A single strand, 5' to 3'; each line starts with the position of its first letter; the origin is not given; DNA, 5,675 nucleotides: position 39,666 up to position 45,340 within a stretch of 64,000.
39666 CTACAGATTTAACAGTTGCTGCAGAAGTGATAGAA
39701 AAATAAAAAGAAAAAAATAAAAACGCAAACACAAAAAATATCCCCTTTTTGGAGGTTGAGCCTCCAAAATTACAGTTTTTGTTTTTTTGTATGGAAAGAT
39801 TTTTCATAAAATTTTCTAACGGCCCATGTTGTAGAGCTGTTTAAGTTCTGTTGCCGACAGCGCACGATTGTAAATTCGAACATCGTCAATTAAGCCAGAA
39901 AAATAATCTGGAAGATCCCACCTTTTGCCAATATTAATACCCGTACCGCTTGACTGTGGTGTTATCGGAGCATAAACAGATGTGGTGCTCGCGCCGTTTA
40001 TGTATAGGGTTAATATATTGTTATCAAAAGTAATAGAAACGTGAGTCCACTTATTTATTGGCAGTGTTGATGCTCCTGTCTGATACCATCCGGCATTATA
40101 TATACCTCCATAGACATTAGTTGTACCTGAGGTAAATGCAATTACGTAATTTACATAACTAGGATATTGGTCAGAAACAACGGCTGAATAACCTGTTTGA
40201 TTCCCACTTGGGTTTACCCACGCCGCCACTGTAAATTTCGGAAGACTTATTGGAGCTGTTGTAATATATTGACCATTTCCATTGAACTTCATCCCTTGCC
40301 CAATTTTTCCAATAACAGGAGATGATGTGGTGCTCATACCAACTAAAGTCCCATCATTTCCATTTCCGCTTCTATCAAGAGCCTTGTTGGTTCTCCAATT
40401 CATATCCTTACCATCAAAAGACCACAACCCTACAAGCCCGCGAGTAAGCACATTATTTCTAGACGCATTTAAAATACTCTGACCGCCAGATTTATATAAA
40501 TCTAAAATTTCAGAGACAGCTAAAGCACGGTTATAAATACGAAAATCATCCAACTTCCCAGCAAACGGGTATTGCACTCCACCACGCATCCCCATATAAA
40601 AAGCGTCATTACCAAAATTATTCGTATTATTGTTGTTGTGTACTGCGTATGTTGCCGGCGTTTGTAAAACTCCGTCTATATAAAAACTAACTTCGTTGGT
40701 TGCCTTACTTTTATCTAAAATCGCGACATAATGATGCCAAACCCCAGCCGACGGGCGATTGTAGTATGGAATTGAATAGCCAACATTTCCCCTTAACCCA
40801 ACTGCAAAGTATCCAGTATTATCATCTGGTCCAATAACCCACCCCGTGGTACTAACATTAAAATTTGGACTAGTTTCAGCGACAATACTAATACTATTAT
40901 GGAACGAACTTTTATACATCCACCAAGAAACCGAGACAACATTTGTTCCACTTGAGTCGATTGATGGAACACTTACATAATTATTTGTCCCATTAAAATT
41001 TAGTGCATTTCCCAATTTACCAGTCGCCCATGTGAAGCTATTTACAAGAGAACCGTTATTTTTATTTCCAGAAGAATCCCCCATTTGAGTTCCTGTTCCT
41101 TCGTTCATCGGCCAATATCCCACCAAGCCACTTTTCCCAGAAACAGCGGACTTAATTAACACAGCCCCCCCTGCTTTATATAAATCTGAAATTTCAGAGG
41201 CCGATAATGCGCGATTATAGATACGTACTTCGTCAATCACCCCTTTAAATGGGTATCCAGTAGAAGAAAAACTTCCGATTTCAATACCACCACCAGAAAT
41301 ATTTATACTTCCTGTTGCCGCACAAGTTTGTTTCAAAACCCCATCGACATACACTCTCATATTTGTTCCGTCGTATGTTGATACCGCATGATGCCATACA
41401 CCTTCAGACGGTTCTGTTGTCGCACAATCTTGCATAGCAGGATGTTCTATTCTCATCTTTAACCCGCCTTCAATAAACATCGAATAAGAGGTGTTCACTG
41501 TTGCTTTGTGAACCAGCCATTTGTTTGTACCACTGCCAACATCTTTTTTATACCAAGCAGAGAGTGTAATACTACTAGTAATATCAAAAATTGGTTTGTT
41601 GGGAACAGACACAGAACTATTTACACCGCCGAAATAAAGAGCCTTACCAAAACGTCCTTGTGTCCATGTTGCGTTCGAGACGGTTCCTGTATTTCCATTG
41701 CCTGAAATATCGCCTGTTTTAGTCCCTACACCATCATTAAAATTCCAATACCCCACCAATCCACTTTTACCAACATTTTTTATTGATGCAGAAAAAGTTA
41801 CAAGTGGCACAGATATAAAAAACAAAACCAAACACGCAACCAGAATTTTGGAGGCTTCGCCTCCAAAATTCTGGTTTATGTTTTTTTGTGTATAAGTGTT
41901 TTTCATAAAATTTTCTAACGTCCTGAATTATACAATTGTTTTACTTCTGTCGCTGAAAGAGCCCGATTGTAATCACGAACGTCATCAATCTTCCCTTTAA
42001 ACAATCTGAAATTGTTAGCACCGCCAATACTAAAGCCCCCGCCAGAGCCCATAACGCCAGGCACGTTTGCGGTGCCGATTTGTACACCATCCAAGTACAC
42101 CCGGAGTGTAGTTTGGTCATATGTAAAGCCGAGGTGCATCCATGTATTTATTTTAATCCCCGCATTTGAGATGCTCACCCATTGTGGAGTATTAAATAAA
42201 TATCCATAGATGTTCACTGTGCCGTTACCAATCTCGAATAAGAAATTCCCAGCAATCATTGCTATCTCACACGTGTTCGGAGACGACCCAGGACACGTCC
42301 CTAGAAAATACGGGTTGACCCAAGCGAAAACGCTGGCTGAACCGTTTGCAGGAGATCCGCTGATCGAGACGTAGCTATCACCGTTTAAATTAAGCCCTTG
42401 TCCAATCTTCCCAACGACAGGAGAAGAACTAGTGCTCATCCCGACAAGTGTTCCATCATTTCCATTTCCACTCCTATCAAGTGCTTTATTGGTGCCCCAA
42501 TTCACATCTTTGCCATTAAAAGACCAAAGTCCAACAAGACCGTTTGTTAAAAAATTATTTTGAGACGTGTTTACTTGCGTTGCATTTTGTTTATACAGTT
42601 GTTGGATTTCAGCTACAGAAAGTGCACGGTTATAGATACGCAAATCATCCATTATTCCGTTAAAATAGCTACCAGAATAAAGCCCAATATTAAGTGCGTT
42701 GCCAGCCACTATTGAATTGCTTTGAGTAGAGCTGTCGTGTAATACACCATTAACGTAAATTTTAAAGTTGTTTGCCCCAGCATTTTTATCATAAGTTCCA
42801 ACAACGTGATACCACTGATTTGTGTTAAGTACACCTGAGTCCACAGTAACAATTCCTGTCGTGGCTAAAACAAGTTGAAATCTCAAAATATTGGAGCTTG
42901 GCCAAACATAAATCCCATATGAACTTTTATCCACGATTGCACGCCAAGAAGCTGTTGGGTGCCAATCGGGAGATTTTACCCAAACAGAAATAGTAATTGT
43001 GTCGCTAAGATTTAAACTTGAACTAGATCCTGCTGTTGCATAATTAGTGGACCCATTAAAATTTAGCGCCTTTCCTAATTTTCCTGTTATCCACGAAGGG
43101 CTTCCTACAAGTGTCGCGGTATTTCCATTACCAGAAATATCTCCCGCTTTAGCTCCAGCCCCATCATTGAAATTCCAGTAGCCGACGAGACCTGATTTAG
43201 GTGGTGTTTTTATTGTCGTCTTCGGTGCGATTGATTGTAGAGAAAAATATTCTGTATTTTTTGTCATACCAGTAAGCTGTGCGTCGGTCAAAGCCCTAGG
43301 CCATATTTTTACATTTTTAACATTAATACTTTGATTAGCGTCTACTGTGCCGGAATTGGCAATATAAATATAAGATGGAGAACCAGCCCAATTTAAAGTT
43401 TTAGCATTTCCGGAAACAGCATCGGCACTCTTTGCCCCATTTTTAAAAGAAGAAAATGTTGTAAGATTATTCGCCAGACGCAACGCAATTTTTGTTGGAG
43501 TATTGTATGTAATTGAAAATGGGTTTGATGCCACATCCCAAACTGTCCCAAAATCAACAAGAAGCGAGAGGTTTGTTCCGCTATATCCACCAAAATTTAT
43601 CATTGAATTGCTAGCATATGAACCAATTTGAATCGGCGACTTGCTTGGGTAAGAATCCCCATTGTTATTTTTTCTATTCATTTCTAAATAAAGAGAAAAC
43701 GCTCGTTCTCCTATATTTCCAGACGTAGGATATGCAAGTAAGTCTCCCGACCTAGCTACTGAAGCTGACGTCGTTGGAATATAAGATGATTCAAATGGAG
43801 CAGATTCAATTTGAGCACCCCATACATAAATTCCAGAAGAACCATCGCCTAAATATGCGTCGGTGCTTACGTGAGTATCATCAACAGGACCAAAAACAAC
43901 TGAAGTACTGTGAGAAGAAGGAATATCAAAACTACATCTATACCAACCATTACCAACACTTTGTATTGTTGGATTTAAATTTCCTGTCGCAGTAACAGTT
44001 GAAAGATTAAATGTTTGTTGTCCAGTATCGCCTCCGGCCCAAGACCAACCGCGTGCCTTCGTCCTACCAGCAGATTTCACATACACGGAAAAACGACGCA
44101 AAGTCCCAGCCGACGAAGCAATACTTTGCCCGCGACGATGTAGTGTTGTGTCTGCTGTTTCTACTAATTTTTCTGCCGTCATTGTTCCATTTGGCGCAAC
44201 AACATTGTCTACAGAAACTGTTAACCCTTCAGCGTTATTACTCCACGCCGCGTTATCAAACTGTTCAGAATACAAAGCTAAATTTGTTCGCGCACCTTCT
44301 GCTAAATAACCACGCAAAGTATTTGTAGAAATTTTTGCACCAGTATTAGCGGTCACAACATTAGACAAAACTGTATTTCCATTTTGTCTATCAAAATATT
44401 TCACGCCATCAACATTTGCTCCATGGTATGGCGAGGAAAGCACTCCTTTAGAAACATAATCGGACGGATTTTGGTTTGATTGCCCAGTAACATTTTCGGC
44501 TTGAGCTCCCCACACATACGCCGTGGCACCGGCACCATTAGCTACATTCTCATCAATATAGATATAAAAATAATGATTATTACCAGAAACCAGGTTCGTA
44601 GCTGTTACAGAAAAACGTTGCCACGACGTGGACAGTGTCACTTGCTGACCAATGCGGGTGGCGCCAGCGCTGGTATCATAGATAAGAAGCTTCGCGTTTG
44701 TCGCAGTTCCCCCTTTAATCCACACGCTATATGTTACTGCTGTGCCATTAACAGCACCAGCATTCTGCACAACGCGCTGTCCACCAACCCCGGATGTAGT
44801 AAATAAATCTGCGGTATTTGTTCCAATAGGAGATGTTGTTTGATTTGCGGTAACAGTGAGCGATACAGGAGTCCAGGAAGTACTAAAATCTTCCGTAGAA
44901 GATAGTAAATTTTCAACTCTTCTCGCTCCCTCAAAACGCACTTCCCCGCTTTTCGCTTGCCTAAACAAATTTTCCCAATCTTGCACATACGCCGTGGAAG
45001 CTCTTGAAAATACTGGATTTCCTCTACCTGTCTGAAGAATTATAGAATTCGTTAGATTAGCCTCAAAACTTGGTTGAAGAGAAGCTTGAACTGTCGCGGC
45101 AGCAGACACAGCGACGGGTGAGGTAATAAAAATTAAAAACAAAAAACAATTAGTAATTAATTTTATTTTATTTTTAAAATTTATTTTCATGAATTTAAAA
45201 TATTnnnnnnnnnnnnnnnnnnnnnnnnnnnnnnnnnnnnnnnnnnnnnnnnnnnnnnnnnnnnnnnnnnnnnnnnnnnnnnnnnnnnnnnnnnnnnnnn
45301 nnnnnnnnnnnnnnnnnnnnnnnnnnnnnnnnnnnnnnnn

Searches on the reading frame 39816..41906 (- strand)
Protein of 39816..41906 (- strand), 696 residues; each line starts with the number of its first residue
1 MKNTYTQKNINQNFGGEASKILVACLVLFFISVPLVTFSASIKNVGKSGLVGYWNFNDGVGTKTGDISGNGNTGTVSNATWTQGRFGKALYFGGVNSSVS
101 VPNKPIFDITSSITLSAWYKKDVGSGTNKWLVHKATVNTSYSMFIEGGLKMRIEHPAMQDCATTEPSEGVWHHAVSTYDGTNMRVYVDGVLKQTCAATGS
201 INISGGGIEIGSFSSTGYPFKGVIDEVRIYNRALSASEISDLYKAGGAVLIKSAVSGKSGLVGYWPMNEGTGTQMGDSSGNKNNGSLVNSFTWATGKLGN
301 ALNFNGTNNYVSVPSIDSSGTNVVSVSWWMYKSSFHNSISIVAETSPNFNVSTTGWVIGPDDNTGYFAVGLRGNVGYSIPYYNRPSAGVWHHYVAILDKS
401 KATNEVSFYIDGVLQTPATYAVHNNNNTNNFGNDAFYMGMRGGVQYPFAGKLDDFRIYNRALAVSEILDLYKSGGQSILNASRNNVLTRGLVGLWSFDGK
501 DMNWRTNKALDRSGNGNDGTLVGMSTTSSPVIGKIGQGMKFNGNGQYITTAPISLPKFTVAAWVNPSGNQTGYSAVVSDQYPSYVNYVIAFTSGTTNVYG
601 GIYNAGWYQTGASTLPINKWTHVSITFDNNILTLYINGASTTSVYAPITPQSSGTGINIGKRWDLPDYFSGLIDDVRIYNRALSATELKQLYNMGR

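Call 28: search_protein_families(library=pfam, proteins=[window:39816-41906:-], max_evalue=0.001)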
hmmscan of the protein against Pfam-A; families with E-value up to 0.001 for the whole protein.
window:39816-41906:- (696 aa): 4 families
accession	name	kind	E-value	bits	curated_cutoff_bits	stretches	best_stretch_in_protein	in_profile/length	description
PF13385.13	Laminin_G_3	-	8.6e-75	250.4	27.6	3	94-240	3-151/151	Concanavalin A-like lectin/glucanases superfamily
PF02973.23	Sialidase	-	1.1e-07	32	26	0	182-240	118-182/189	Sialidase, N-terminal domain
PF02210.31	Laminin_G_2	-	2.5e-07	31.6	22.9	0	166-230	50-124/126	Laminin G domain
PF06439.18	3keto-disac_hyd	-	1.6e-05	25.5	26.8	1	497-647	6-154/187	3-keto-disaccharide hydrolase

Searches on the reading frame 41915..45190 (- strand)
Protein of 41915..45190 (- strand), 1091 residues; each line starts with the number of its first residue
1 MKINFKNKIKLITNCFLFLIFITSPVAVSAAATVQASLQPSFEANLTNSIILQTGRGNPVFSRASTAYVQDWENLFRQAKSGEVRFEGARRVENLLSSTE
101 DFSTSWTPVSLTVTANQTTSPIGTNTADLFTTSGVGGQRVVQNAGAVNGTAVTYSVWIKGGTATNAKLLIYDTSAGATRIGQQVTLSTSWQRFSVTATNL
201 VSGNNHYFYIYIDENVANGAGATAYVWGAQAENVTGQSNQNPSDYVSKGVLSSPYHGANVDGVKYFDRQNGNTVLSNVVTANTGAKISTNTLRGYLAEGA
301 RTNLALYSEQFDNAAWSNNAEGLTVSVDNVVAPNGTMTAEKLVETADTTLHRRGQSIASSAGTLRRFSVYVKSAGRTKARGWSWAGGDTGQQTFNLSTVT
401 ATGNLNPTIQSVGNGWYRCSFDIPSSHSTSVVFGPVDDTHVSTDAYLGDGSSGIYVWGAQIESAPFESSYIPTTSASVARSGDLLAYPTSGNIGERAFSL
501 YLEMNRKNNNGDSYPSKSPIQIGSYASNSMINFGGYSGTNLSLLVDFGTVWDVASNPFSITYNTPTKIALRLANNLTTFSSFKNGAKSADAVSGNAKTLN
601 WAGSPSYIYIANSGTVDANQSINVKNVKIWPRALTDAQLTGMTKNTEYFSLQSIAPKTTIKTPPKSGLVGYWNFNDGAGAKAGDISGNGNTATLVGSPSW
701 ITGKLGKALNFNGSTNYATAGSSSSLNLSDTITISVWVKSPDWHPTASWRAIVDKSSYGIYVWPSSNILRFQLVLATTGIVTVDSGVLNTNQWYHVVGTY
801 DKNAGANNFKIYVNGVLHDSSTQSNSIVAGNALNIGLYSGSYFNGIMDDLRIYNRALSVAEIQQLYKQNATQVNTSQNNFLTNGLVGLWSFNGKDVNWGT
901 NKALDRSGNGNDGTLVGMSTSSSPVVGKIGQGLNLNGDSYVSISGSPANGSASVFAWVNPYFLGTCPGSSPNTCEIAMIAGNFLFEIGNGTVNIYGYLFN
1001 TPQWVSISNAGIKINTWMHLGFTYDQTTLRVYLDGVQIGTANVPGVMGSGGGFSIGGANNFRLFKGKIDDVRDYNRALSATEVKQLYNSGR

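Call 28: search_protein_families(library=pfam, proteins=[window:41915-45190:-], max_evalue=0.001)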
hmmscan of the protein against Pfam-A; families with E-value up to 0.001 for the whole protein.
window:41915-45190:- (1091 aa): 1 family
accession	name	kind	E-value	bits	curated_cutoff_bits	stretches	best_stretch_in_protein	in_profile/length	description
PF13385.13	Laminin_G_3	-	5.1e-46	157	27.6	2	712-863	1-151/151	Concanavalin A-like lectin/glucanases superfamily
